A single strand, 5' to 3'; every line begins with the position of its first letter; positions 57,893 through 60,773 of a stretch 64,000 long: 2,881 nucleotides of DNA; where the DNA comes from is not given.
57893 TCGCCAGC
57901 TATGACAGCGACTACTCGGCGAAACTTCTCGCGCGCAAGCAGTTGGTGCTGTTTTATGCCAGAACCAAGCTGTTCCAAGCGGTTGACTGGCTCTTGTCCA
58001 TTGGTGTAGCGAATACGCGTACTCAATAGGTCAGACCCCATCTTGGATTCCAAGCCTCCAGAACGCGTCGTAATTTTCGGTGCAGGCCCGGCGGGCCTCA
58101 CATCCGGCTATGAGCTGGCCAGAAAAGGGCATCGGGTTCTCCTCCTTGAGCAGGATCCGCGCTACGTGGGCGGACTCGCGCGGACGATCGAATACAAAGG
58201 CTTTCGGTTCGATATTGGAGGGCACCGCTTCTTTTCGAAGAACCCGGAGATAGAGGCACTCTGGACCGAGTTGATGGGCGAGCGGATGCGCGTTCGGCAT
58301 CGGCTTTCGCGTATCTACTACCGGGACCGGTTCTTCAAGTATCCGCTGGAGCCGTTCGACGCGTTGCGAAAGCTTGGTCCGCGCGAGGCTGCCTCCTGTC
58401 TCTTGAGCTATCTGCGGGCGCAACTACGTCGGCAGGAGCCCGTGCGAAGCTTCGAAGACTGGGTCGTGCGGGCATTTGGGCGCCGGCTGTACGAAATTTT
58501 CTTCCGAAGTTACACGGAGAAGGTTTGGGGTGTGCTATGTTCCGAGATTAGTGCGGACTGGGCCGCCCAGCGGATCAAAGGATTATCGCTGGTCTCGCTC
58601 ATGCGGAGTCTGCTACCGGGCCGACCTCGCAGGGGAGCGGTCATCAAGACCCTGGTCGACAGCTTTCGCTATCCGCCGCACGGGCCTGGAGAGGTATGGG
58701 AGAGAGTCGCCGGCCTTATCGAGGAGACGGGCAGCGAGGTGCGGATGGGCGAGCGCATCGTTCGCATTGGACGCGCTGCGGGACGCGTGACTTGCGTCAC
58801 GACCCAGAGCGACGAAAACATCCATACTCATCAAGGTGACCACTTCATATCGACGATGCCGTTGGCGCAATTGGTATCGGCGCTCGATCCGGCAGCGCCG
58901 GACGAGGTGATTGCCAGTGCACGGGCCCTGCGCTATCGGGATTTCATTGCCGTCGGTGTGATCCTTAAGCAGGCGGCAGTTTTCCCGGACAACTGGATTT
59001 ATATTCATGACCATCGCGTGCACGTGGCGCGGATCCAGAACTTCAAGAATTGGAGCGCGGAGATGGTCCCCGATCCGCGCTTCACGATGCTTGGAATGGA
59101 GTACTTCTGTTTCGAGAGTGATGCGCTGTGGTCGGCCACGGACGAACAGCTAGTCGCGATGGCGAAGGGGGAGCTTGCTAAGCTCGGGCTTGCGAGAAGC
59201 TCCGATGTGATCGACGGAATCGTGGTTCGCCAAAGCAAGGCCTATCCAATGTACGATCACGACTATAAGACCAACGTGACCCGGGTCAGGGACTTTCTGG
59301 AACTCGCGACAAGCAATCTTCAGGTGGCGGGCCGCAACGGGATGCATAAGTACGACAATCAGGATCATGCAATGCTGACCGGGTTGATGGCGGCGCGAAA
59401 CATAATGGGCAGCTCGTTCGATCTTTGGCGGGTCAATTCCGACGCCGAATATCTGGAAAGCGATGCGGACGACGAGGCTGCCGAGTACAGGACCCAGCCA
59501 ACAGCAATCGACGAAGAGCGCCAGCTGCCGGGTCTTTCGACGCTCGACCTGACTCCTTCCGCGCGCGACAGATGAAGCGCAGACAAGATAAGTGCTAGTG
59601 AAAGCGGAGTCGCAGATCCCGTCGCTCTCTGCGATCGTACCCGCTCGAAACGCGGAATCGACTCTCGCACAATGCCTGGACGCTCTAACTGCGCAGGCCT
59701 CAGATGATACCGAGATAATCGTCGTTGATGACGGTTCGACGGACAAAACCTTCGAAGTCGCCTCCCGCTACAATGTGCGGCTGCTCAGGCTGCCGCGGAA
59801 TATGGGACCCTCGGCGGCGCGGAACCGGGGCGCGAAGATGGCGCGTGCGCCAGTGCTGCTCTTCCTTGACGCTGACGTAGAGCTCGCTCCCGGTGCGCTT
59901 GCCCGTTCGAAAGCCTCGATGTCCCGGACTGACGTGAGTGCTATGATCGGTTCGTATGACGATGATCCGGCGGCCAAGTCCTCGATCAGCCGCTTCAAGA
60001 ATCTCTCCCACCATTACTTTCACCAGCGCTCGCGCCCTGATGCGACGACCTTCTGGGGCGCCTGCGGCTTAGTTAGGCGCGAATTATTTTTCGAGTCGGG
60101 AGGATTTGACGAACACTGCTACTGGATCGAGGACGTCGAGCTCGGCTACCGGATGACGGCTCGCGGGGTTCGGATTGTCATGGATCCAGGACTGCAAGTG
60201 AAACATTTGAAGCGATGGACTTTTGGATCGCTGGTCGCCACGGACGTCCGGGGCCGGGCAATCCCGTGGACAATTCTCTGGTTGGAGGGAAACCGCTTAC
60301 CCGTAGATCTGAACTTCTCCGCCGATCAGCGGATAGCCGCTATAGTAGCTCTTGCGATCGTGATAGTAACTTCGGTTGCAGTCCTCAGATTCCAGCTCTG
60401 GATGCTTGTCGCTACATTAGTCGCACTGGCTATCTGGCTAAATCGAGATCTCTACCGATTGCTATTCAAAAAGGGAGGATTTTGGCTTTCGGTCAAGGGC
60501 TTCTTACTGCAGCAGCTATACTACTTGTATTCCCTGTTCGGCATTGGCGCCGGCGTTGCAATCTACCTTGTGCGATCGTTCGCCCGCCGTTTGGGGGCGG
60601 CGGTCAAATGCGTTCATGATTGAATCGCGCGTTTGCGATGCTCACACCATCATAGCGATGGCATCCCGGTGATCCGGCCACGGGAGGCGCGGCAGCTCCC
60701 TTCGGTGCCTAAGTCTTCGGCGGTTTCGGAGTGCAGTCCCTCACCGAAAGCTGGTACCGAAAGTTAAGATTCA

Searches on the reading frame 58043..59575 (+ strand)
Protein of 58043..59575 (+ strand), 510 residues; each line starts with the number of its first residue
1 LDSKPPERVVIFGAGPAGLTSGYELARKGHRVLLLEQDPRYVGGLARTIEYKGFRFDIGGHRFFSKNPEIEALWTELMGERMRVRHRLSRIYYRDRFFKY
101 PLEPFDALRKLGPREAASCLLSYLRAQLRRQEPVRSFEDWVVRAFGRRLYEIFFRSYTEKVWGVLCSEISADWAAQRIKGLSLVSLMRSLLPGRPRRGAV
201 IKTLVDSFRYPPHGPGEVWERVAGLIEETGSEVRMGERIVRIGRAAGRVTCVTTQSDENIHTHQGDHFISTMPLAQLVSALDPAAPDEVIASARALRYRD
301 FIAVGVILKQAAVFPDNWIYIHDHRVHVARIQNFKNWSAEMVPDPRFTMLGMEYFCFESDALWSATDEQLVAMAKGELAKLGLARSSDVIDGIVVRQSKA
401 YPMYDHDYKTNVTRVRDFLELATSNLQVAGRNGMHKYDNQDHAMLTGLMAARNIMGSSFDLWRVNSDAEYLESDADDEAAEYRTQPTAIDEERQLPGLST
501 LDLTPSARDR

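Call 11: search_protein_families(library=pfam, proteins=[window:58043-59575:+])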
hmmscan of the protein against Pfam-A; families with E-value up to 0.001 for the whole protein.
window:58043-59575:+ (510 aa): 9 families
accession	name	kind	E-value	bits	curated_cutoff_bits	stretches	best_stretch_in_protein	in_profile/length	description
PF01593.30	Amino_oxidase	-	5.7e-21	75.7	19.8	1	17-454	2-442/443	Flavin containing amine oxidoreductase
PF13450.12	NAD_binding_8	-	2.6e-16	60.1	21.9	1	11-77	1-68/68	NAD(P)-binding Rossmann-like domain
PF01266.30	DAO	-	3.1e-06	27.4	27.9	1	8-40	1-33/353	FAD dependent oxidoreductase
PF12831.13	FAD_oxidored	-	4.9e-06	26.5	27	1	9-46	2-38/416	FAD dependent oxidoreductase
PF01946.23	Thi4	-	4.6e-05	23.2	26.2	1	9-44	20-56/235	Thi4 family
PF00890.30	FAD_binding_2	-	4.9e-05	23.1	20.4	1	9-40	2-33/414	FAD binding domain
PF01494.25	FAD_binding_3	-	0.00011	22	22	1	9-39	4-34/349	FAD binding domain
PF07992.20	Pyr_redox_2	-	0.00017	21.6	26.1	1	8-43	2-37/291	Pyridine nucleotide-disulphide oxidoreductase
PF03486.20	HI0933_like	-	0.00074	19.5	50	0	8-40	2-34/244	HI0933-like protein Rossmann domain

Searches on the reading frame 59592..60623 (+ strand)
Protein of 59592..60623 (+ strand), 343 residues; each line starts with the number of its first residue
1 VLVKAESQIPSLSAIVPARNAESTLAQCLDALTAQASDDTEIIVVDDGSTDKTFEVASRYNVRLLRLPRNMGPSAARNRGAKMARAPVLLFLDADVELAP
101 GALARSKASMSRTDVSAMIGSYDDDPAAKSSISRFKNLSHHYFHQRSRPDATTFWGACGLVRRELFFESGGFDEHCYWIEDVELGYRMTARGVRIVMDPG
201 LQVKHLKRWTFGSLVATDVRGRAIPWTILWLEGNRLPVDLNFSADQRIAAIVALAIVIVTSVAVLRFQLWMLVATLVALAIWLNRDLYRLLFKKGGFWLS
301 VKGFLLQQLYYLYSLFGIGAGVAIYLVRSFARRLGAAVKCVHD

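Call 11: search_protein_families(library=pfam, proteins=[window:59592-60623:+])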
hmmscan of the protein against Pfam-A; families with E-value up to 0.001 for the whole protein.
window:59592-60623:+ (343 aa): 5 families
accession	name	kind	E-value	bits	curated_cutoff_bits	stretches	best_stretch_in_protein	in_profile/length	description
PF00535.33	Glycos_transf_2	-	3.4e-33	115.4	23.3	1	13-166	1-164/168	Glycosyl transferase family 2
PF13641.12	Glyco_tranf_2_3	-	1.7e-17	64.7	27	1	10-214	1-220/230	Glycosyltransferase like family 2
PF10111.15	Glyco_tranf_2_2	-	3.2e-13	50.2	27.3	1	14-204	2-216/276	Glycosyltransferase like family 2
PF13632.12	Glyco_trans_2_3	-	4.6e-07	30.3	27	1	90-280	3-196/198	Glycosyl transferase family group 2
PF13506.12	Glyco_transf_21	-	5.1e-07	29.8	21.7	1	79-201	24-150/174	Glycosyl transferase family 21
